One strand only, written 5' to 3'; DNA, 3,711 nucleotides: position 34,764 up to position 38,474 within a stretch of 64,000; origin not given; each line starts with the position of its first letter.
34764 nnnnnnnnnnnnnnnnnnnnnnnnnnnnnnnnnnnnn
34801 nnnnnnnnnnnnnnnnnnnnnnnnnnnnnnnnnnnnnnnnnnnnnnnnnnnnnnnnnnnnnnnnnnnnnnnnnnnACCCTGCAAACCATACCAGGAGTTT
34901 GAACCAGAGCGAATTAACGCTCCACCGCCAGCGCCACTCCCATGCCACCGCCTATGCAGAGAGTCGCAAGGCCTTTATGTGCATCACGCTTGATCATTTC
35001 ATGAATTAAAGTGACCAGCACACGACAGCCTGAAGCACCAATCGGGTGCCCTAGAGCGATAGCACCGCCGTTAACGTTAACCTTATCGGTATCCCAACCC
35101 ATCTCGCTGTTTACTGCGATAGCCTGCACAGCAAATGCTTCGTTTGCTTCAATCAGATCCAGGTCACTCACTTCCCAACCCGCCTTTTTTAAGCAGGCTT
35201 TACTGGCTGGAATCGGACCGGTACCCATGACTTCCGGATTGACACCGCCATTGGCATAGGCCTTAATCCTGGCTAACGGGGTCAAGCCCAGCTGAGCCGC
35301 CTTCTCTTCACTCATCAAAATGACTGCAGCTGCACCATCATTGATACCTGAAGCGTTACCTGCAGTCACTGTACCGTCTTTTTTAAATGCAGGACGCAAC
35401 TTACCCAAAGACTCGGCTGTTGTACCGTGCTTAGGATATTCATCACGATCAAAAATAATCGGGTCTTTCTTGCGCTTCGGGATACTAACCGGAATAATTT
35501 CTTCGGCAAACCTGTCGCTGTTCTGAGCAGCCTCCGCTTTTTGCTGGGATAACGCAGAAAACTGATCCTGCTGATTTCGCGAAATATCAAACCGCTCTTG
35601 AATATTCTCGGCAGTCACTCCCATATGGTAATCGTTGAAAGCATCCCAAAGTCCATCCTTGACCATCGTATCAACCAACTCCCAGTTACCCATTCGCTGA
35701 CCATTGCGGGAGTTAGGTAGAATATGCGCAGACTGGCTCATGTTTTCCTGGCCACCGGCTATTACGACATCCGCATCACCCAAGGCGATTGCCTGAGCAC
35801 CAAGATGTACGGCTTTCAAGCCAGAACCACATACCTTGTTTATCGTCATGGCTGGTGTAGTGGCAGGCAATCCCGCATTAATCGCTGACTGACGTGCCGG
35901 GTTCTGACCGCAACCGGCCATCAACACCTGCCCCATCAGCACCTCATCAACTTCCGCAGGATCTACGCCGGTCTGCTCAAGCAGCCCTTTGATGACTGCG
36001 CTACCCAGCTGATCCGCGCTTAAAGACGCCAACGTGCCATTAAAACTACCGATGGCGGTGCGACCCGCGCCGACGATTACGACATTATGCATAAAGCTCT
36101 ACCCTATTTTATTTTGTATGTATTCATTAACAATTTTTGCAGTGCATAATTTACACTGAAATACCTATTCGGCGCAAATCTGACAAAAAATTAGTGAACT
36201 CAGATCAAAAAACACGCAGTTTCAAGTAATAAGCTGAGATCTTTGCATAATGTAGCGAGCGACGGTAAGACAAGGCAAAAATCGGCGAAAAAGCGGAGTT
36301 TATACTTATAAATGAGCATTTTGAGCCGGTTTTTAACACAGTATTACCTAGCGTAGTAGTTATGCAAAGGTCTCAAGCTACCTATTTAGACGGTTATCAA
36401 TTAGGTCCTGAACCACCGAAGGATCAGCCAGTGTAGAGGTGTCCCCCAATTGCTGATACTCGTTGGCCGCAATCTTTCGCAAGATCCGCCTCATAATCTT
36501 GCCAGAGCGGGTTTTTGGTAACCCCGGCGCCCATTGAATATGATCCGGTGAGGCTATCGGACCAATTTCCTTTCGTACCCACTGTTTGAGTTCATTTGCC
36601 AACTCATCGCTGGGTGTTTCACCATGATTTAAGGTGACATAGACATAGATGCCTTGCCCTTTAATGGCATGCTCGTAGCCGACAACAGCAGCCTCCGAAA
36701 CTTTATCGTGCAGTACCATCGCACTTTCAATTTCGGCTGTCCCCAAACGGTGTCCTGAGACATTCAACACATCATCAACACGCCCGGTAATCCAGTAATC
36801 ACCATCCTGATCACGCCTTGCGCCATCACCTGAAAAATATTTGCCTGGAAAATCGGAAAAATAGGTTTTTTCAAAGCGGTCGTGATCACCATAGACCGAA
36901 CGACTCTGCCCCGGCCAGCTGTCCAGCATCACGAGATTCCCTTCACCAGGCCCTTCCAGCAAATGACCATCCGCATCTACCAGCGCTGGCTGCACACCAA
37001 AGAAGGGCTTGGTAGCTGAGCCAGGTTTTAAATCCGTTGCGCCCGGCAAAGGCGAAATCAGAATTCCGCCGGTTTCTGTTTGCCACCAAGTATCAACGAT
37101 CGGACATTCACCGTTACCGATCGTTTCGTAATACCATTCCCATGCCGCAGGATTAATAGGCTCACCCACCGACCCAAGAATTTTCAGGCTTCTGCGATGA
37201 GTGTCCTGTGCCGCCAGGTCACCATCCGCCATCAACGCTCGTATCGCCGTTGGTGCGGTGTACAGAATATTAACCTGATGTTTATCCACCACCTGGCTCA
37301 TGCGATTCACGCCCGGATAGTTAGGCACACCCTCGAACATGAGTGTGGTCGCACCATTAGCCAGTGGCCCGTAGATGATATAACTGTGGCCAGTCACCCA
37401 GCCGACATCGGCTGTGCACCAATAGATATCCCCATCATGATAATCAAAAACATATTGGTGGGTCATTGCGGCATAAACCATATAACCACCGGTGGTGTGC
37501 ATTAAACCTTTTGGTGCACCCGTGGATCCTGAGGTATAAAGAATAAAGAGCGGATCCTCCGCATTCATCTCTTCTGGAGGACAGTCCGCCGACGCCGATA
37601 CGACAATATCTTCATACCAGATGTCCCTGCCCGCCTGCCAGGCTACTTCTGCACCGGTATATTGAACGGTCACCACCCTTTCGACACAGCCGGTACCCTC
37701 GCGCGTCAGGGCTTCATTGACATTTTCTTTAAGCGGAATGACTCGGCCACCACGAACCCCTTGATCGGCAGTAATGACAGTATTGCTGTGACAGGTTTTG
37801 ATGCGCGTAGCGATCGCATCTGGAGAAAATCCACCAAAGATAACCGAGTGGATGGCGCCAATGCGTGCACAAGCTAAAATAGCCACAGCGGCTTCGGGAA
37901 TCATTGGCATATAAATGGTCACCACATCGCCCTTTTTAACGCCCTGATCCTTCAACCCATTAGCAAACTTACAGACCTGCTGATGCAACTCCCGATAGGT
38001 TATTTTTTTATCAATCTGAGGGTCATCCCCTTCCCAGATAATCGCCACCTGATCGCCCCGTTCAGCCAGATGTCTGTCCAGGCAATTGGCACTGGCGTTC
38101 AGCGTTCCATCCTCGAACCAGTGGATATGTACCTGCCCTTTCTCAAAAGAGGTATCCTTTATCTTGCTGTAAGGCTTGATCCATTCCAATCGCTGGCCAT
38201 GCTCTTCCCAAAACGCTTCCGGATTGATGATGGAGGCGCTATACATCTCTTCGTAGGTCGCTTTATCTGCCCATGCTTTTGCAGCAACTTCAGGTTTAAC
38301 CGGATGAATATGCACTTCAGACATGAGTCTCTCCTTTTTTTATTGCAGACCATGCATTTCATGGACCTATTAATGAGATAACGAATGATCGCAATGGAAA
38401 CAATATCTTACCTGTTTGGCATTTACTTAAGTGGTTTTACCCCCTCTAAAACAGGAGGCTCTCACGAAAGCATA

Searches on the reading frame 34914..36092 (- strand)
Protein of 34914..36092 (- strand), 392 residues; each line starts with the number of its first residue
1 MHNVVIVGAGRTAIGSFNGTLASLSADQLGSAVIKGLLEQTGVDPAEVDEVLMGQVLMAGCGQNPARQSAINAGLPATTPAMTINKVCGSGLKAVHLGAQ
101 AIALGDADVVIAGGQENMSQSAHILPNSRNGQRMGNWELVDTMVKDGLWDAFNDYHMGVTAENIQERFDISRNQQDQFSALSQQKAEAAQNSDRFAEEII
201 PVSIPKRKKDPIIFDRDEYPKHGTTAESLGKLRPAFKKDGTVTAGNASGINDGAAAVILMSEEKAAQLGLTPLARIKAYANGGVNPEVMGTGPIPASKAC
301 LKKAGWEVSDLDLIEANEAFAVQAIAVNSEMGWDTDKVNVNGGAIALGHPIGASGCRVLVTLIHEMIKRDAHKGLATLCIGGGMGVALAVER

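Call 26: search_protein_families(library=ncbifam, proteins=[window:34914-36092:-], max_evalue=0.00001)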
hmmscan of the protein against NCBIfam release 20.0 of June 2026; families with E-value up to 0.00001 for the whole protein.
window:34914-36092:- (392 aa): 46 families (the best 25 are shown)
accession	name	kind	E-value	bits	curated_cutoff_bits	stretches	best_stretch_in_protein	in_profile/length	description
NF004206.0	PRK05656.1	subfamily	3.5e-203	674.9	688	1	1-392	1-392/392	acetyl-CoA C-acetyltransferase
TIGR01930.1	AcCoA-C-Actrans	subfamily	2.6e-147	490.8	240.55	1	6-391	1-385/385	acetyl-CoA C-acyltransferase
NF006552.0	PRK09051.1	subfamily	8.5e-146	486.2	565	1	2-392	4-394/395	beta-ketothiolase BktB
NF005152.0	PRK06633.1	equivalog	4.9e-144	479.7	675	1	2-391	3-390/392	acetyl-CoA C-acetyltransferase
NF006086.0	PRK08235.1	equivalog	4.9e-135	450.6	526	1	1-391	1-391/393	acetyl-CoA C-acetyltransferase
NF042999.1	bketothiol_BktB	equivalog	2.1e-134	448.7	725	1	2-392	3-393/394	beta-ketothiolase BktB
NF004853.0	PRK06205.1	subfamily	1.4e-124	416.2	551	1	1-392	1-402/404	acetyl-CoA C-acetyltransferase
NF006551.0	PRK09050.1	subfamily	2.8e-118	395.5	605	1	1-392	1-400/401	3-oxoadipyl-CoA thiolase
NF005404.0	PRK06954.1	subfamily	5.5e-117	391.1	687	1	2-391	7-395/397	acetyl-CoA C-acetyltransferase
TIGR02430.1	pcaF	equivalog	4.6e-116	388.1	597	1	3-392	2-399/400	3-oxoadipyl-CoA thiolase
NF042967.1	AcCoAtase_PhaA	equivalog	2.8e-109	365.9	740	1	1-392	1-395/396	acetyl-CoA acetyltransferase PhaA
NF005805.0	PRK07661.1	equivalog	1e-106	357.2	633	1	1-389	1-387/391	acetyl-CoA C-acetyltransferase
NF005890.0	PRK07851.1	equivalog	2.4e-102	342.9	580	1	1-392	1-404/406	acetyl-CoA C-acetyltransferase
NF004983.0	PRK06366.1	equivalog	4.4e-102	342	627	1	1-391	1-385/388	acetyl-CoA C-acetyltransferase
NF006510.0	PRK08947.1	equivalog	1.9e-100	336.5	519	1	1-392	1-386/387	acetyl-CoA C-acyltransferase FadA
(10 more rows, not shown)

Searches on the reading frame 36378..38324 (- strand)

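Call 26: search_protein_families(library=ncbifam, proteins=[window:36378-38324:-], max_evalue=0.00001)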
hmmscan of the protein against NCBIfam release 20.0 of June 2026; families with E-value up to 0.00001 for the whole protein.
window:36378-38324:- (648 aa): 96 families (the best 25 are shown)
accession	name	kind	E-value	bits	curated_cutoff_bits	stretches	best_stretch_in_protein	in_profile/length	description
NF001208.0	PRK00174.1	subfamily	0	1070.4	657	1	2-645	7-645/649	acetate--CoA ligase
TIGR02188.1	Ac_CoA_lig_AcsA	equivalog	3.6e-301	1000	724.95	1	21-643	4-628/629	acetate--CoA ligase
NF007815.0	PRK10524.1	equivalog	2.3e-168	561.6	955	1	23-641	3-623/629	propionate--CoA ligase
TIGR02316.1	propion_prpE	equivalog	1.5e-151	506.2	827.4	1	23-640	2-621/628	propionate--CoA ligase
NF003313.0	PRK04319.1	equivalog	3.3e-143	477.9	729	1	54-633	22-573/574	acetate--CoA ligase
NF002937.0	PRK03584.1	subfamily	4.8e-99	332.3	639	1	13-641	27-648/657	acetoacetate--CoA ligase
TIGR01217.1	ac_ac_CoA_syn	equivalog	5.9e-81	272.5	520.9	1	13-620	26-625/652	acetoacetate--CoA ligase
NF047394.1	AcylCoAsynMbcS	equivalog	1.3e-72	245.1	850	1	83-621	19-522/525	acyl-CoA synthetase MbcS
NF004837.0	PRK06187.1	subfamily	9.4e-60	202.3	476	1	80-622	12-525/531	long-chain-fatty-acid--CoA ligase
TIGR02262.1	benz_CoA_lig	subfamily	4.1e-55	187.4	375.25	1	75-617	3-507/508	benzoate-CoA ligase family protein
NF053567.1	HBDA_AROS1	equivalog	1.8e-50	171.8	1000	1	72-618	9-518/523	3-hydroxybenzoate--CoA ligase HbdA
NF005714.0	PRK07529.1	subfamily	1.2e-45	156.1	632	1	78-625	32-582/640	acyl-CoA synthetase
NF006182.0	PRK08316.1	subfamily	1.5e-45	155.7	663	1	79-622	14-520/523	fatty acyl-CoA synthetase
NF006181.0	PRK08314.1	subfamily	5.3e-45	153.7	705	1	105-622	47-557/563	long-chain-fatty-acid--CoA ligase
TIGR01733.1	AA-adenyl-dom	subfamily_domain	1.1e-40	139.7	317.4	1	109-547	1-409/409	amino acid adenylation domain-containing protein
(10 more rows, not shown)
